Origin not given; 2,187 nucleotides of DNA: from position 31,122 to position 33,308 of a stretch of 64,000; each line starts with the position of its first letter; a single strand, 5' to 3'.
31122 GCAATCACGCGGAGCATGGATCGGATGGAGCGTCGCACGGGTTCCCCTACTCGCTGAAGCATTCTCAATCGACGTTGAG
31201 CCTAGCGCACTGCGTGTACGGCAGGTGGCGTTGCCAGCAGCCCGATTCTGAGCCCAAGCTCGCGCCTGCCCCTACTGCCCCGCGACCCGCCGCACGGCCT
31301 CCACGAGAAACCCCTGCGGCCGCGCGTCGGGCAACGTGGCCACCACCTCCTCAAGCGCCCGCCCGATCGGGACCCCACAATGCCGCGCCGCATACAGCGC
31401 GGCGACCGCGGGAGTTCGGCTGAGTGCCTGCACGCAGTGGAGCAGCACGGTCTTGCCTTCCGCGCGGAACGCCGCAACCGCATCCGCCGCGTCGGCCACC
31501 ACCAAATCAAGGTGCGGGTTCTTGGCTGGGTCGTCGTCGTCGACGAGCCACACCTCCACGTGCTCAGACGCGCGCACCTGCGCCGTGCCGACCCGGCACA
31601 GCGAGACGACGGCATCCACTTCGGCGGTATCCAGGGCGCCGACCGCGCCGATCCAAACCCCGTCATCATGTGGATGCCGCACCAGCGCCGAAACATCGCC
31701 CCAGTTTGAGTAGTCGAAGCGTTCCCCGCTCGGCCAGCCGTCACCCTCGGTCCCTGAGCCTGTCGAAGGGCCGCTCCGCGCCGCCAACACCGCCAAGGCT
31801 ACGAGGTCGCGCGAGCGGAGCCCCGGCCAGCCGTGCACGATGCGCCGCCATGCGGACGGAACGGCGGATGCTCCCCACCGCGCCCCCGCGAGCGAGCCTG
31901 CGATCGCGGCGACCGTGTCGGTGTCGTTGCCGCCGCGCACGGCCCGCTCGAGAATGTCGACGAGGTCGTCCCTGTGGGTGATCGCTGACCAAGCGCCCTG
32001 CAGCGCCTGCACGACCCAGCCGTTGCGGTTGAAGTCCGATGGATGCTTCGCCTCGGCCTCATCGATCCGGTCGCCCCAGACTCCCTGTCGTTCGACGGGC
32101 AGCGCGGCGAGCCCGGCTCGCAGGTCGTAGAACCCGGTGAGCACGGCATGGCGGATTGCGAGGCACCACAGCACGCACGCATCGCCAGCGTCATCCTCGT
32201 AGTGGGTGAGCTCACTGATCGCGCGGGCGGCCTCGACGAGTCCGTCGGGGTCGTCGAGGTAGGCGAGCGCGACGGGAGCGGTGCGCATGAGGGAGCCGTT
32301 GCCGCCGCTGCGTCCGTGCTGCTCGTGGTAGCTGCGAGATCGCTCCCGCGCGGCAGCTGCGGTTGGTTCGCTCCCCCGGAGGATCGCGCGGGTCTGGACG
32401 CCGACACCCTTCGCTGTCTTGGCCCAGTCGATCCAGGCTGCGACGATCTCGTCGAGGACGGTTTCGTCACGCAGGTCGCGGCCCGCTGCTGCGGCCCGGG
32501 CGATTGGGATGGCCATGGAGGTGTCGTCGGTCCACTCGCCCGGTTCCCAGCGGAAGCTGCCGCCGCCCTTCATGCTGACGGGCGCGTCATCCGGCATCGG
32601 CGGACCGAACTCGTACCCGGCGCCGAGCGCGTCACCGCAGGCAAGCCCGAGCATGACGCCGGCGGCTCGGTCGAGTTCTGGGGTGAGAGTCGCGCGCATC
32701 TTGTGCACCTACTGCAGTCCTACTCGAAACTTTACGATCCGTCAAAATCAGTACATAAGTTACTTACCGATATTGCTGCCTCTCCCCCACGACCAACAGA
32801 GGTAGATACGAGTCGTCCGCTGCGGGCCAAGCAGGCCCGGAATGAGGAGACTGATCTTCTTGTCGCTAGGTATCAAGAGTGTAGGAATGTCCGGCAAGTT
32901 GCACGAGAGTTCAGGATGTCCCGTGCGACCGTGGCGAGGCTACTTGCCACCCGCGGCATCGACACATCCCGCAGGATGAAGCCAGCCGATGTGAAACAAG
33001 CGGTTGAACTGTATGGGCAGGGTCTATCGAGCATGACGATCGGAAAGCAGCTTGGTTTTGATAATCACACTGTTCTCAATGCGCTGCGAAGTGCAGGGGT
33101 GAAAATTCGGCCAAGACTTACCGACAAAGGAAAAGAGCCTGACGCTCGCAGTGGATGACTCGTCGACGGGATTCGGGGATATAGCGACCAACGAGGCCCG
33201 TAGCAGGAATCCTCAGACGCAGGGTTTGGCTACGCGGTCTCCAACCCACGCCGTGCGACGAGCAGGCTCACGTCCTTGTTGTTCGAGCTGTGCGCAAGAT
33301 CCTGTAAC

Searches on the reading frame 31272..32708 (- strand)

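Call 86: search_protein_families(library=pfam, proteins=[window:31272-32708:-], max_evalue=0.01)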
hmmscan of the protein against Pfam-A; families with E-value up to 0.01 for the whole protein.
window:31272-32708:- (478 aa): 2 families
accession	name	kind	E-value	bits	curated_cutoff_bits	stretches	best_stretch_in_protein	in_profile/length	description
PF03747.19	ADP_ribosyl_GH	-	2.7e-55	188.5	26.2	1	17-285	1-286/287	ADP-ribosylglycohydrolase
PF00782.25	DSPc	-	0.00021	21.6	33.5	1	377-440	36-95/133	Dual specificity phosphatase, catalytic domain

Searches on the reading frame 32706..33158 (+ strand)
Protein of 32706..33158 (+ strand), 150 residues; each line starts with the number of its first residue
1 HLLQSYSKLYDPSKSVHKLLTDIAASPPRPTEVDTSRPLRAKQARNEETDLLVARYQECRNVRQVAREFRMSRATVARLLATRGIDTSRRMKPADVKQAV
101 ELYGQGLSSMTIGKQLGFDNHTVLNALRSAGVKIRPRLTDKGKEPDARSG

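Call 86: search_protein_families(library=pfam, proteins=[window:32706-33158:+], max_evalue=0.01)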
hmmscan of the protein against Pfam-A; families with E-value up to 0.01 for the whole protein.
window:32706-33158:+ (150 aa): 11 families
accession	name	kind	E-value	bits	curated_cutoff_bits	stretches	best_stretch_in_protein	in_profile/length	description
PF02796.21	HTH_7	-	5.6e-07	30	23.8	1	43-82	4-44/45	Helix-turn-helix domain of resolvase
PF13936.12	HTH_38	-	2.2e-06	27.7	27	0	55-80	16-41/44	Helix-turn-helix domain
PF13384.12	HTH_23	-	3.2e-05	24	24.6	0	61-81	19-39/50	Homeodomain-like domain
PF13518.12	HTH_28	-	0.00025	21.5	25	1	53-80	6-33/52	Helix-turn-helix domain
PF13551.12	HTH_29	-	0.0012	19.3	28.1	0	56-81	9-34/64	Winged helix-turn helix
PF06530.18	Phage_antitermQ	-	0.0016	18.8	26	0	41-80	60-99/118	Phage antitermination protein Q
PF18024.7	HTH_50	-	0.0019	18.3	27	0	48-82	12-46/50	Helix-turn-helix domain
PF08281.18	Sigma70_r4_2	-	0.0031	17.5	25.7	0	51-80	18-47/54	Sigma-70, region 4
PF09339.16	HTH_IclR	-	0.004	17.3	22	0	53-82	12-41/52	IclR helix-turn-helix domain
PF13560.12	HTH_31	-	0.0041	17.8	27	0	62-105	17-56/64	Helix-turn-helix domain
PF19575.5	HTH_58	-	0.0062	16.9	23.8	0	44-86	11-53/62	Helix-turn-helix domain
